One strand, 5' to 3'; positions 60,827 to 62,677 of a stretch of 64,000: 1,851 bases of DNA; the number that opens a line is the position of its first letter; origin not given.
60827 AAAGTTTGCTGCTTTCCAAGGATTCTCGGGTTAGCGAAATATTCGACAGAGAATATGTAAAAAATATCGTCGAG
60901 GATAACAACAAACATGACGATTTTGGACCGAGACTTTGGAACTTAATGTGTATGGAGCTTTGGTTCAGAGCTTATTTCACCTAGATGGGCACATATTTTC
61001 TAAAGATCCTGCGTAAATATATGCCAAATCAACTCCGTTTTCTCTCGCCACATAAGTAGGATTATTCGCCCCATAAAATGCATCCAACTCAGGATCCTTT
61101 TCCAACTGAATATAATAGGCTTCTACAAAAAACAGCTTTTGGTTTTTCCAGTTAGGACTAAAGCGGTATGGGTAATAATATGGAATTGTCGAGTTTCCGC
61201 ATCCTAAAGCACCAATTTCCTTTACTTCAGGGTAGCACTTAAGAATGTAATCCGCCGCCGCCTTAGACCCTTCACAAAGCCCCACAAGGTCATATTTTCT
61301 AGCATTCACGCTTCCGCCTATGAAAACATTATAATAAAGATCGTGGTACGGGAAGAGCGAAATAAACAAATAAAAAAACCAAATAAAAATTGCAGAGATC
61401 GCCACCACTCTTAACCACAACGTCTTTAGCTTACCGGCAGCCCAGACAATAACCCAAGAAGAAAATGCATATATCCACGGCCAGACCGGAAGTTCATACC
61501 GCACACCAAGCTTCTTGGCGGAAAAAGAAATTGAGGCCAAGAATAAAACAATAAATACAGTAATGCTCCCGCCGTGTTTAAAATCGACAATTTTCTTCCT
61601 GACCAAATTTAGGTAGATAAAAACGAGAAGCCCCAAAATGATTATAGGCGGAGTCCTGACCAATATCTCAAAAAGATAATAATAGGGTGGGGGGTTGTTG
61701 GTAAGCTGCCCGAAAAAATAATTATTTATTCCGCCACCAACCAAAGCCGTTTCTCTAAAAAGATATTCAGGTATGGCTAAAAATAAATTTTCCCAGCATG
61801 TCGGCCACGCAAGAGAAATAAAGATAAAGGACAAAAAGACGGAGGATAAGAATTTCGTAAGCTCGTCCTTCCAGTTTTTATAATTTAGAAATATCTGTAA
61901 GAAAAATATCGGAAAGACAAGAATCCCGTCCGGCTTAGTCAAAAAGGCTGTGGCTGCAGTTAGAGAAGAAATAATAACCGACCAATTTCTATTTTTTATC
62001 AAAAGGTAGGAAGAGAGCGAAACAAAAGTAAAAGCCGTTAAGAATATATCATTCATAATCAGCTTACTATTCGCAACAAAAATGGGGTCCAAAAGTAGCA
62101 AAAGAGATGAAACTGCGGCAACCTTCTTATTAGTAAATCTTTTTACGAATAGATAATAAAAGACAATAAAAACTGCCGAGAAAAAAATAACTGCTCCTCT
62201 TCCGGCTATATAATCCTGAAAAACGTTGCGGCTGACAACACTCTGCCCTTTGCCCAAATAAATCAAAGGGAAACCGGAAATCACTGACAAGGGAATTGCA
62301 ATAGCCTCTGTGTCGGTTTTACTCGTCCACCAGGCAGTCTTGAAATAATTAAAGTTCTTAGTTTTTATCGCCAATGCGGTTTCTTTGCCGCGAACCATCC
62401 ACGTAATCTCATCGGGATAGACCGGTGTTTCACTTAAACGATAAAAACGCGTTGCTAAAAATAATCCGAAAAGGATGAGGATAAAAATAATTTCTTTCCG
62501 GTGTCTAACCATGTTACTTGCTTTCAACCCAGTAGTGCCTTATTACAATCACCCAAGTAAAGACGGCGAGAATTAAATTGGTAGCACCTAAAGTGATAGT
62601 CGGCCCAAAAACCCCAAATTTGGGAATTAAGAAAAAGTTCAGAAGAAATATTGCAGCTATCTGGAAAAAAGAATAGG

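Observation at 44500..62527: Three confident (possibly five) paralogous GT-C membrane glycosyltransferases in one locus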

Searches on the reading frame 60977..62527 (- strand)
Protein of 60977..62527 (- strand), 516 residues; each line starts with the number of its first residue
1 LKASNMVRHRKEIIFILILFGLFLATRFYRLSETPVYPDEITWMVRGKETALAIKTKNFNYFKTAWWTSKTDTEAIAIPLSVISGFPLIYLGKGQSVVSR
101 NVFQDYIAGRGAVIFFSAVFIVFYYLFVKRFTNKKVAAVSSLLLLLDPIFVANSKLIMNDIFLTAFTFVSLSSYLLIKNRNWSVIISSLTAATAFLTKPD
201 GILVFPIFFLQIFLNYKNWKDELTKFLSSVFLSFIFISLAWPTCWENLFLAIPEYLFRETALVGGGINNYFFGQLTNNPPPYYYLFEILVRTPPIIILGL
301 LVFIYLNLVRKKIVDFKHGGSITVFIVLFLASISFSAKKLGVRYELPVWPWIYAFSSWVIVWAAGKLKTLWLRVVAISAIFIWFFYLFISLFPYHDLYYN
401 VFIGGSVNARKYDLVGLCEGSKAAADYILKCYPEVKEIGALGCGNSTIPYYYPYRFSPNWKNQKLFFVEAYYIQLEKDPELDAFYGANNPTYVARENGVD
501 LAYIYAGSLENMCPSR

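Call 4: search_protein_families(library=pfam, proteins=[window:60977-62527:-], max_evalue=0.1)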
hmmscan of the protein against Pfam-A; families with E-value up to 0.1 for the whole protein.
window:60977-62527:- (516 aa): 3 families
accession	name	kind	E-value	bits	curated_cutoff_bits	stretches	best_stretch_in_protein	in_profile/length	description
PF02366.24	PMT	-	6.2e-11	42.8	22.7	1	105-249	81-236/245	Dolichyl-phosphate-mannose-protein mannosyltransferase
PF13231.12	PMT_2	-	9.9e-10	39.3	26.1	1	112-241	27-160/160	Dolichyl-phosphate-mannose-protein mannosyltransferase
PF09852.15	DUF2079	-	0.0098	15.5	28.2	1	113-391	71-337/459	Predicted membrane protein (DUF2079)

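Call 5: search_protein_families(library=ncbifam, proteins=[window:60977-62527:-], max_evalue=0.1)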
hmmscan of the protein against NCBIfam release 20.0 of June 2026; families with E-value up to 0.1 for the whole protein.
window:60977-62527:- (516 aa): 1 family
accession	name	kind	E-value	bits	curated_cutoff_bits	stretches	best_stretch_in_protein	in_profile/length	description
TIGR03663.1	TIGR03663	subfamily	3.5e-07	29.6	126.25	1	109-357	73-306/435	flippase activity-associated protein Agl23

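Call 16: search_solved_structures(query=window:60977-62527:-, max_evalue=1)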
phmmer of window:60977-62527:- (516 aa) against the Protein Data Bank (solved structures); distinct sequences matched with E-value up to 1: 0.

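Call 70: search_protein_representatives(protein=window:60977-62527:-)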
Query: 516 residues. Proteins with E-value up to 0.001 (for the whole library): 1615; up to 1e-10: 439; up to 1e-30: 45. The best 150 are listed.
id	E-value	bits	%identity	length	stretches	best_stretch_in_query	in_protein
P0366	4.9e-249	844.4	73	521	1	4-507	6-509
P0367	3.8e-101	356.4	39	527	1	13-514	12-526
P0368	6.7e-97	342.4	42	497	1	14-506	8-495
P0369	1.8e-95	337.6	38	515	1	11-506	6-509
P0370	1.3e-94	334.9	37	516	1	15-508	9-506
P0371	3.3e-93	330.2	40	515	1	13-507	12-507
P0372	4.5e-92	326.4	37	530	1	11-514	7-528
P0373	7.2e-91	322.5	38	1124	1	10-513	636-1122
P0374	7.9e-90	319.0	38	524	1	15-507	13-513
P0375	5.3e-89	316.3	40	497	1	11-506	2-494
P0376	5.1e-88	313.1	38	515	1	2-509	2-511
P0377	1.7e-87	311.4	37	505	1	14-507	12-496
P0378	6.4e-87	309.4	52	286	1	232-513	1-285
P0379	1.3e-83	298.5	36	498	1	13-505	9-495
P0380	3.9e-81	290.3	35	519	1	10-506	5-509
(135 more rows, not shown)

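Call 74: search_solved_structures(query=A4, max_evalue=1)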
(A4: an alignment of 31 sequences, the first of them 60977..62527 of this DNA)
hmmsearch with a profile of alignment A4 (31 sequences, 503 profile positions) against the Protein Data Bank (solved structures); distinct sequences matched with E-value up to 1: 2.
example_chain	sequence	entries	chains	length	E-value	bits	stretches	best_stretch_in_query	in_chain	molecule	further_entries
6p25_A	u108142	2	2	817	1.1e-05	27.5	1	98-206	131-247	Dolichyl-phosphate-mannose--protein mannosyltransferase 1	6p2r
9i5k_A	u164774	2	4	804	0.0003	22.8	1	101-207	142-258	Dolichyl-phosphate-mannose--protein mannosyltransferase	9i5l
